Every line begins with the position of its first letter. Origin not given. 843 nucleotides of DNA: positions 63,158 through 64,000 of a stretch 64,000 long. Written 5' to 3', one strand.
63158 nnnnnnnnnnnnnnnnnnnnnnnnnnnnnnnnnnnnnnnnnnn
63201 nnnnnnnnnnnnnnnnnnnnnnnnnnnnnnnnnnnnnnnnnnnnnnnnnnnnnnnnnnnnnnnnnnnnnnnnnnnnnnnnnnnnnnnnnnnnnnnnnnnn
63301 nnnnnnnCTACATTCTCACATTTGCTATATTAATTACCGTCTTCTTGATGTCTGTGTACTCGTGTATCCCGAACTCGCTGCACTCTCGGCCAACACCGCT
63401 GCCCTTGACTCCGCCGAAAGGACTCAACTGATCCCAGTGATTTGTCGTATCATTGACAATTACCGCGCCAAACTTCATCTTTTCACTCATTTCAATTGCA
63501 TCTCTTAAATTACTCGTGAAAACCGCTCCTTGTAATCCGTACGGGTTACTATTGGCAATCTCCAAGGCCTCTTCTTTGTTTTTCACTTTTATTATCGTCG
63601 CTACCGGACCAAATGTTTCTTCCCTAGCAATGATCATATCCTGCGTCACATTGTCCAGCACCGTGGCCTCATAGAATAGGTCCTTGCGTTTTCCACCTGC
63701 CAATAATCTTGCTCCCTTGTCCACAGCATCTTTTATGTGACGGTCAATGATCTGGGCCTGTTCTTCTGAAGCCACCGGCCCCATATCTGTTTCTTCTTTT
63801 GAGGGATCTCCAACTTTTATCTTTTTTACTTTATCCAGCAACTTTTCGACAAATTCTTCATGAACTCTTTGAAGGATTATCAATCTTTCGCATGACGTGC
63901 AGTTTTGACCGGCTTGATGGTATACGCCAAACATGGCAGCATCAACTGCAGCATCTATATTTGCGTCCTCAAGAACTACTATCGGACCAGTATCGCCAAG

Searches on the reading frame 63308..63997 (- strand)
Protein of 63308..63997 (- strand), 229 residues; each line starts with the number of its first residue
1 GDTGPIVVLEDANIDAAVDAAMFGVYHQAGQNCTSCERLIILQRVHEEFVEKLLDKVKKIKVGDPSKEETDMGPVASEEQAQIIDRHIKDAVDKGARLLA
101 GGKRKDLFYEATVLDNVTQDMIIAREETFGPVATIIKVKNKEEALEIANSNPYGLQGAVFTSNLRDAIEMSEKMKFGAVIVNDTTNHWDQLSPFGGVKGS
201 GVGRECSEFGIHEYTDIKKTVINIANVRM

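Call 8: search_protein_families(library=pfam, proteins=[window:63308-63997:-])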
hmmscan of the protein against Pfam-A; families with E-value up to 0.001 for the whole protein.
window:63308-63997:- (229 aa): 1 family
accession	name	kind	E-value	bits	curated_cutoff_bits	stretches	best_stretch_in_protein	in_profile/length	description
PF00171.27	Aldedh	-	1.1e-77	262.1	23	1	5-219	241-460/461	Aldehyde dehydrogenase family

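Call 25: find_homologous_proteins(query=window:63308-63997:-, max_evalue=1e-40)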
Query window:63308-63997:- (229 aa): 146 proteins with E <= 1e-40 among 966 candidates; the best 120 are listed.
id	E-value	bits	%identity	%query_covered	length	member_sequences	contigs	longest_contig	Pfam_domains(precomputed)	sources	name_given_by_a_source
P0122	9.4e-70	253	82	62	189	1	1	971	PF00171.28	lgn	-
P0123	1.8e-61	226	47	98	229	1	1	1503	PF00171.28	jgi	jgi:acyl-CoA reductase-like NAD-dependent aldehyde dehydrogenase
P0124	5.1e-61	224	46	99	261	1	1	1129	PF00171.28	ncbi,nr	ncbi:MAG: aldehyde dehydrogenase, partial [Hyphomicrobiales bacterium]|nr:aldehyde dehydrogenase [Hy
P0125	1.6e-59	219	46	99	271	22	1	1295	PF00171.28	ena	-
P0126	1.8e-57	213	47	94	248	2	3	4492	PF00171.28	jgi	-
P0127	2.5e-57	212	46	98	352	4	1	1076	PF00171.28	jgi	-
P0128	1.9e-56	209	47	98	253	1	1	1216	PF00171.28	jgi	jgi:succinate-semialdehyde dehydrogenase/glutarate-semialdehyde dehydrogenase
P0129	3.1e-56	209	46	98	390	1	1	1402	PF00171.28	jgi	-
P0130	4.5e-56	208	46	98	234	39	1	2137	PF00171.28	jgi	jgi:succinate-semialdehyde dehydrogenase/glutarate-semialdehyde dehydrogenase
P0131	5.9e-56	208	44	98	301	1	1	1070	PF00171.28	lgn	-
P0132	3.4e-55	205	44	98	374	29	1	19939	PF00171.28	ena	-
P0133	3.7e-55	205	46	96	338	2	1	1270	PF00171.28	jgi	jgi:acyl-CoA reductase-like NAD-dependent aldehyde dehydrogenase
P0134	4.7e-55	205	46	96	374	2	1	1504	PF00171.28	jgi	jgi:acyl-CoA reductase-like NAD-dependent aldehyde dehydrogenase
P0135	1.2e-54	203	44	98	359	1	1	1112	PF00171.28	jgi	jgi:acyl-CoA reductase-like NAD-dependent aldehyde dehydrogenase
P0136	1.6e-54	203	44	98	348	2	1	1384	PF00171.28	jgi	jgi:acyl-CoA reductase-like NAD-dependent aldehyde dehydrogenase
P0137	2.6e-54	202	47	91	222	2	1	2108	PF00171.28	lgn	-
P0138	6.0e-54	201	46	95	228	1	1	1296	PF00171.28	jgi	jgi:acyl-CoA reductase-like NAD-dependent aldehyde dehydrogenase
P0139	3.3e-53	199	45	98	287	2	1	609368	PF00171.28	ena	-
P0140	1.4e-51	193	42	97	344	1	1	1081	PF00171.28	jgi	jgi:succinate-semialdehyde dehydrogenase/glutarate-semialdehyde dehydrogenase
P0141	2.9e-51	192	46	89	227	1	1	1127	PF00171.28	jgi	-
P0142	2.9e-50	189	43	98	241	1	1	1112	PF00171.28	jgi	jgi:succinate-semialdehyde dehydrogenase/glutarate-semialdehyde dehydrogenase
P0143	5.2e-50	188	45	97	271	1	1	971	PF00171.28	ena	-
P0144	8.1e-50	188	43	98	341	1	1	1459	PF00171.28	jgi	jgi:succinate-semialdehyde dehydrogenase/glutarate-semialdehyde dehydrogenase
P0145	8.7e-50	187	41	98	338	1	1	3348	PF00171.28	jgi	jgi:succinate-semialdehyde dehydrogenase/glutarate-semialdehyde dehydrogenase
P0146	9.0e-50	187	43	95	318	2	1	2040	PF00171.28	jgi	jgi:succinate-semialdehyde dehydrogenase/glutarate-semialdehyde dehydrogenase/succinyl-CoA reductase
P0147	1.7e-49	187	41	97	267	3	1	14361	PF00171.28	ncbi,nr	ncbi:MAG TPA: aldehyde dehydrogenase family protein, partial [Solirubrobacteraceae bacterium]|nr:ald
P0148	4.0e-49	185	44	95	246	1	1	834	PF00171.28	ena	-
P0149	4.2e-49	185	41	97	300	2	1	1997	PF00171.28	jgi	-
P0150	1.6e-48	183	43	95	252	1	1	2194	PF00171.28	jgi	jgi:benzaldehyde dehydrogenase (NAD)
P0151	2.9e-48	182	41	97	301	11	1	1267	PF00171.28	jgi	jgi:succinate-semialdehyde dehydrogenase/glutarate-semialdehyde dehydrogenase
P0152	4.0e-48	182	41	97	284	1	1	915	PF00171.28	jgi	jgi:succinate-semialdehyde dehydrogenase/glutarate-semialdehyde dehydrogenase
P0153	5.0e-48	182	41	98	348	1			PF00171.28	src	-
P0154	5.6e-48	182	43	95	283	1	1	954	PF00171.28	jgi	jgi:acyl-CoA reductase-like NAD-dependent aldehyde dehydrogenase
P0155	5.9e-48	181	46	95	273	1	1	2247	PF00171.28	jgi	jgi:benzaldehyde dehydrogenase (NAD)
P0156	7.4e-48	181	43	95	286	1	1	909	PF00171.28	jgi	-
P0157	1.1e-47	181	39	97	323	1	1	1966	PF00171.28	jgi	jgi:succinate-semialdehyde dehydrogenase/glutarate-semialdehyde dehydrogenase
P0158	1.2e-47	180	41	95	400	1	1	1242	PF00171.28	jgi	jgi:succinate-semialdehyde dehydrogenase/glutarate-semialdehyde dehydrogenase/succinyl-CoA reductase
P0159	1.4e-47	180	42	95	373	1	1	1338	PF00171.28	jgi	jgi:succinate-semialdehyde dehydrogenase/glutarate-semialdehyde dehydrogenase/succinyl-CoA reductase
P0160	1.5e-47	180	52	76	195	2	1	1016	PF00171.28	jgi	jgi:acyl-CoA reductase-like NAD-dependent aldehyde dehydrogenase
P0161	1.9e-47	180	47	89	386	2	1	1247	PF00171.28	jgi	jgi:acyl-CoA reductase-like NAD-dependent aldehyde dehydrogenase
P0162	2.3e-47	179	43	95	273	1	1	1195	PF00171.28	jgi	jgi:benzaldehyde dehydrogenase (NAD)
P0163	2.6e-47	179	44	87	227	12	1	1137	PF00171.28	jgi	-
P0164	2.7e-47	179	43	97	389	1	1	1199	PF00171.28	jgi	jgi:benzaldehyde dehydrogenase (NAD)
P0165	3.7e-47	179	40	98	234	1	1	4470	PF00171.28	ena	-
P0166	4.8e-47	178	38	98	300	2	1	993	PF00171.28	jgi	jgi:succinate-semialdehyde dehydrogenase/glutarate-semialdehyde dehydrogenase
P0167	5.5e-47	178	43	98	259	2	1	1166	PF00171.28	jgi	jgi:acyl-CoA reductase-like NAD-dependent aldehyde dehydrogenase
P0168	6.3e-47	178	44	83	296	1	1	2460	PF00171.28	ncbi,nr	ncbi:MAG TPA: aldehyde dehydrogenase family protein, partial [Burkholderiaceae bacterium]|nr:aldehyd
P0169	6.5e-47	178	42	95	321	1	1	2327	PF00171.28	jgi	jgi:succinate-semialdehyde dehydrogenase / glutarate-semialdehyde dehydrogenase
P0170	7.0e-47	178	44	95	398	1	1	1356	PF00171.28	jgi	-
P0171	7.3e-47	178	43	85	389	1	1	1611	PF05893.20,PF00171.28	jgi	-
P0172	7.4e-47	178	42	86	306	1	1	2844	PF00171.28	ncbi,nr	ncbi:MAG TPA: aldehyde dehydrogenase family protein, partial [Rubrivivax sp.]|nr:aldehyde dehydrogen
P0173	8.6e-47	178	41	97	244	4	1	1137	PF00171.28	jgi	jgi:acyl-CoA reductase-like NAD-dependent aldehyde dehydrogenase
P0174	9.2e-47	178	44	86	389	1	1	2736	PF00171.28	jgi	jgi:benzaldehyde dehydrogenase (NAD)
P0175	1.4e-46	177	43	95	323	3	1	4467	PF00171.28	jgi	-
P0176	1.7e-46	177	42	93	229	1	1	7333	PF00171.28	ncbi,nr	ncbi:MAG TPA: aldehyde dehydrogenase family protein, partial [Piscinibacter sp.]|nr:aldehyde dehydro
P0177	2.3e-46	176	40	95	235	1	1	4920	PF00171.28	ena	-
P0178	2.4e-46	176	45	95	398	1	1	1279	PF00171.28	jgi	jgi:benzaldehyde dehydrogenase (NAD)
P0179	3.3e-46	176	44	95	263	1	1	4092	PF00171.28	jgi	jgi:benzaldehyde dehydrogenase (NAD)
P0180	3.3e-46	176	41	95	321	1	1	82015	PF00171.28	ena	-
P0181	3.5e-46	176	43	86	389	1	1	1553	PF00171.28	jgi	jgi:benzaldehyde dehydrogenase (NAD)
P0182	3.5e-46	176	40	97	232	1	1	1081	PF00171.28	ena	-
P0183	3.5e-46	176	43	86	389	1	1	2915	PF00171.28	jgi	jgi:benzaldehyde dehydrogenase (NAD)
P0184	5.9e-46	175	43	86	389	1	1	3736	PF00171.28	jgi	jgi:benzaldehyde dehydrogenase (NAD)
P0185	6.2e-46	175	44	83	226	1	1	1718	PF00171.28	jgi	jgi:benzaldehyde dehydrogenase (NAD)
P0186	1.0e-45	174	41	97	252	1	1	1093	PF00171.28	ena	-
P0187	1.2e-45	174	42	95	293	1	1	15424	PF00171.28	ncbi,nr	ncbi:MAG TPA: aldehyde dehydrogenase family protein, partial [Ideonella sp.]|nr:aldehyde dehydrogena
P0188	1.4e-45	174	42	95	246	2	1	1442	PF00171.28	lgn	-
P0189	1.7e-45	173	41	97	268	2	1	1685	PF00171.28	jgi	jgi:succinate-semialdehyde dehydrogenase/glutarate-semialdehyde dehydrogenase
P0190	1.9e-45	173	43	97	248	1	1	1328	PF00171.28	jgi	jgi:benzaldehyde dehydrogenase (NAD)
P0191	1.9e-45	173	43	97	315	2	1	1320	PF00171.28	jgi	jgi:benzaldehyde dehydrogenase (NAD)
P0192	2.0e-45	173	39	97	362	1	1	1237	PF05893.20,PF00171.28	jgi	-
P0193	2.9e-45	173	43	95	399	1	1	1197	PF00171.28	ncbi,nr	ncbi:MAG TPA: aldehyde dehydrogenase, partial [Rudaea sp.]|nr:aldehyde dehydrogenase [Rudaea sp.]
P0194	3.3e-45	172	44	93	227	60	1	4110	PF00171.28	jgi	jgi:benzaldehyde dehydrogenase (NAD)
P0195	3.5e-45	172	41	95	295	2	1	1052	PF00171.28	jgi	-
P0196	3.5e-45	172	42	87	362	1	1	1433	PF00171.28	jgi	jgi:benzaldehyde dehydrogenase (NAD)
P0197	4.2e-45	172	43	95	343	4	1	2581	PF00171.28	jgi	jgi:benzaldehyde dehydrogenase (NAD)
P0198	5.6e-45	172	42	87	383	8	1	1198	PF00171.28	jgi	jgi:benzaldehyde dehydrogenase (NAD)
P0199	6.5e-45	172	42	95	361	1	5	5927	PF00171.28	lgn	-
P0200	7.2e-45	171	41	97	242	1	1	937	PF00171.28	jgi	jgi:succinate-semialdehyde dehydrogenase/glutarate-semialdehyde dehydrogenase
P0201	7.4e-45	171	42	95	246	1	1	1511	PF00171.28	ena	-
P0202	9.7e-45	171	44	89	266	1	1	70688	PF00171.28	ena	-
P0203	1.1e-44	171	42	95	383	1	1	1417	PF00171.28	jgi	-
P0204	1.2e-44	171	42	95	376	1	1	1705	PF00171.28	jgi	jgi:benzaldehyde dehydrogenase (NAD)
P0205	1.6e-44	170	40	95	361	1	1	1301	PF00171.28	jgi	jgi:benzaldehyde dehydrogenase (NAD)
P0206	1.7e-44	170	43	95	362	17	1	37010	PF05893.20,PF00171.28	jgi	jgi:benzaldehyde dehydrogenase (NAD)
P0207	1.9e-44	170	40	96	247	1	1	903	PF00171.28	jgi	jgi:acyl-CoA reductase-like NAD-dependent aldehyde dehydrogenase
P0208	2.1e-44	170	42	87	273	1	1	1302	PF00171.28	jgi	jgi:benzaldehyde dehydrogenase (NAD)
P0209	2.2e-44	170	42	97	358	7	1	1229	PF05893.20,PF00171.28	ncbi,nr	ncbi:MAG: aldehyde dehydrogenase, partial [Polaromonas sp.]|nr:aldehyde dehydrogenase [Polaromonas s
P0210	2.5e-44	170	41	98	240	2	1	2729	PF00171.28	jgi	-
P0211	2.6e-44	170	41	97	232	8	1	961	PF00171.28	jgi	jgi:benzaldehyde dehydrogenase (NAD)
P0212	2.6e-44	170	46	79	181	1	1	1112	PF00171.28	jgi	jgi:acyl-CoA reductase-like NAD-dependent aldehyde dehydrogenase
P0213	3.2e-44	169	40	97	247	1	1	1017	PF00171.28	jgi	jgi:acyl-CoA reductase-like NAD-dependent aldehyde dehydrogenase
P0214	4.2e-44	169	44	91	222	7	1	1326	PF00171.28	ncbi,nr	ncbi:MAG: salicylaldehyde dehydrogenase, partial [Comamonadaceae bacterium]|nr:salicylaldehyde dehyd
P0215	4.5e-44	169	39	100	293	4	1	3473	PF00171.28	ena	-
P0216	5.5e-44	168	39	100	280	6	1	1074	PF00171.28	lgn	-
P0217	5.6e-44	168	41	98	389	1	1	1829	PF00171.28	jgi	jgi:benzaldehyde dehydrogenase (NAD)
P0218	5.9e-44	168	38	97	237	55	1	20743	PF00171.28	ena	-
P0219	1.0e-43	168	42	95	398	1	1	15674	PF00171.28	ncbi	-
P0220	1.3e-43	167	41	93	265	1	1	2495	PF00171.28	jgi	-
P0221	1.8e-43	167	41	95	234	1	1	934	PF00171.28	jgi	-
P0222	2.5e-43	166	45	79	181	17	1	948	PF00171.28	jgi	jgi:acyl-CoA reductase-like NAD-dependent aldehyde dehydrogenase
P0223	2.5e-43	166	41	97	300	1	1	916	PF00171.28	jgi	jgi:acyl-CoA reductase-like NAD-dependent aldehyde dehydrogenase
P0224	3.1e-43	166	40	98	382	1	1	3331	PF00171.28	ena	-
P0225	3.1e-43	166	39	100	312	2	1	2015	PF00171.28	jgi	jgi:acyl-CoA reductase-like NAD-dependent aldehyde dehydrogenase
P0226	3.4e-43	166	41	95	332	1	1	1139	PF00171.28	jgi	jgi:vanillin dehydrogenase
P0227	3.5e-43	166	40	88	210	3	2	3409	PF00171.28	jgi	jgi:acyl-CoA reductase-like NAD-dependent aldehyde dehydrogenase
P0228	3.8e-43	166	41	95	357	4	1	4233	PF00171.28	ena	-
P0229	4.0e-43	166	41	97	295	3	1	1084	PF00171.28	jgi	jgi:acyl-CoA reductase-like NAD-dependent aldehyde dehydrogenase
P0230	4.4e-43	166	41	95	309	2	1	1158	PF00171.28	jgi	-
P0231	4.4e-43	166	39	86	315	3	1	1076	PF00171.28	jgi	jgi:acyl-CoA reductase-like NAD-dependent aldehyde dehydrogenase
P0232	6.7e-43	165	38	98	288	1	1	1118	PF00171.28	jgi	jgi:succinate-semialdehyde dehydrogenase / glutarate-semialdehyde dehydrogenase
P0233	6.8e-43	165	40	86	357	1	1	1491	PF00171.28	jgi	jgi:aldehyde dehydrogenase (NAD+)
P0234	7.6e-43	165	40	98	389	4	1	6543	PF00171.28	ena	-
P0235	9.1e-43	164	39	95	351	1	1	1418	PF00171.28,PF01985.27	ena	-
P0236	1.1e-42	164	42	95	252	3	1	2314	PF00171.28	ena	-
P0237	1.1e-42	164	44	88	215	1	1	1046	PF00171.28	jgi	jgi:acyl-CoA reductase-like NAD-dependent aldehyde dehydrogenase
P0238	1.4e-42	164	44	80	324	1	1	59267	PF00171.28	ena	-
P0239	1.5e-42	164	39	98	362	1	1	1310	PF00171.28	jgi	jgi:acyl-CoA reductase-like NAD-dependent aldehyde dehydrogenase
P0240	1.7e-42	164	40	95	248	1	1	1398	PF00171.28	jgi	jgi:acyl-CoA reductase-like NAD-dependent aldehyde dehydrogenase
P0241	2.2e-42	163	43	88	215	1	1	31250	PF00171.28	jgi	jgi:acyl-CoA reductase-like NAD-dependent aldehyde dehydrogenase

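Call 26: find_encoding_contigs(protein=P0122, flank=10000, max_places=4)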
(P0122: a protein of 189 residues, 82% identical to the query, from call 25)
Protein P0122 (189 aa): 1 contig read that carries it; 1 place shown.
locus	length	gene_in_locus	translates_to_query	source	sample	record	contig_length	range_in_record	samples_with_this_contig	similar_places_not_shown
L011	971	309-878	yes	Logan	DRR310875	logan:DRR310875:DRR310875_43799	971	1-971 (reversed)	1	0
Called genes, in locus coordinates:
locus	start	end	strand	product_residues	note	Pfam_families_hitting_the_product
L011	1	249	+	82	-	?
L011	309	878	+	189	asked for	PF00171:Aldedh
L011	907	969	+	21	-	?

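Call 54: search_protein_families(library=ncbifam, proteins=[window:63308-63997:-], max_evalue=0.001)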
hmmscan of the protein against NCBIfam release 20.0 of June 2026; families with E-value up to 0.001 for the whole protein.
window:63308-63997:- (229 aa): 40 families (the best 25 are shown)
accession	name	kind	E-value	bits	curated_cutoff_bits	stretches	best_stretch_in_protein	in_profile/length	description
NF040648.1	lactal_redase_Meth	equivalog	4e-73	247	650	1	2-223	243-463/463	lactaldehyde dehydrogenase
TIGR01780.1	SSADH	subfamily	4e-63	213.9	646.35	1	2-218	229-448/448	succinate-semialdehyde dehydrogenase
NF006916.0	PRK09407.1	equivalog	1.3e-61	208.8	521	1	4-219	268-489/526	succinic semialdehyde dehydrogenase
TIGR01804.1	BADH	equivalog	1.7e-58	198.3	668.6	1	3-218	246-467/467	betaine-aldehyde dehydrogenase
NF042993.1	AlphKGSA_gudD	equivalog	6.8e-58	196.6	770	1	3-222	253-480/481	alpha-ketoglutaric semialdehyde dehydrogenase GucD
NF047626.1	SulfactDhSafD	equivalog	6.3e-57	193.6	700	1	2-222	234-454/454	sulfoacetaldehyde dehydrogenase SafD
NF006915.0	PRK09406.1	equivalog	8e-57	193.1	730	1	2-219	234-453/457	NADP-dependent succinic semialdehyde dehydrogenase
TIGR02299.1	HpaE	equivalog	1e-56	192.5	638.35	1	3-226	248-480/488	5-carboxymethyl-2-hydroxymuconate semialdehyde dehydrogenase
NF009725.0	PRK13252.1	equivalog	4.9e-56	190.2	593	1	3-227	254-484/488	betaine-aldehyde dehydrogenase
NF010575.0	PRK13968.1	equivalog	8.8e-54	183.3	855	1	2-219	237-456/462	succinate-semialdehyde dehydrogenase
TIGR03250.1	PhnAcAld_DH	equivalog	1.3e-53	182.3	635.65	1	3-218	250-466/472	phosphonoacetaldehyde dehydrogenase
NF010000.0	PRK13473.1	subfamily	5.8e-53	180.2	615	1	3-223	250-473/475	aminobutyraldehyde dehydrogenase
NF040869.1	G3PDH_Arch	equivalog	2.3e-52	178.3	780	1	3-223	268-492/502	NADP-dependent glyceraldehyde-3-phosphate dehydrogenase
NF008415.0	PRK11241.1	equivalog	6.3e-51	173.5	828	1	2-223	258-481/482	NADP-dependent succinate-semialdehyde dehydrogenase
NF042989.1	AldDh_AldH_Clos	equivalog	1.6e-50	172.2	800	1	3-219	236-454/458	aldehyde dehydrogenase AldH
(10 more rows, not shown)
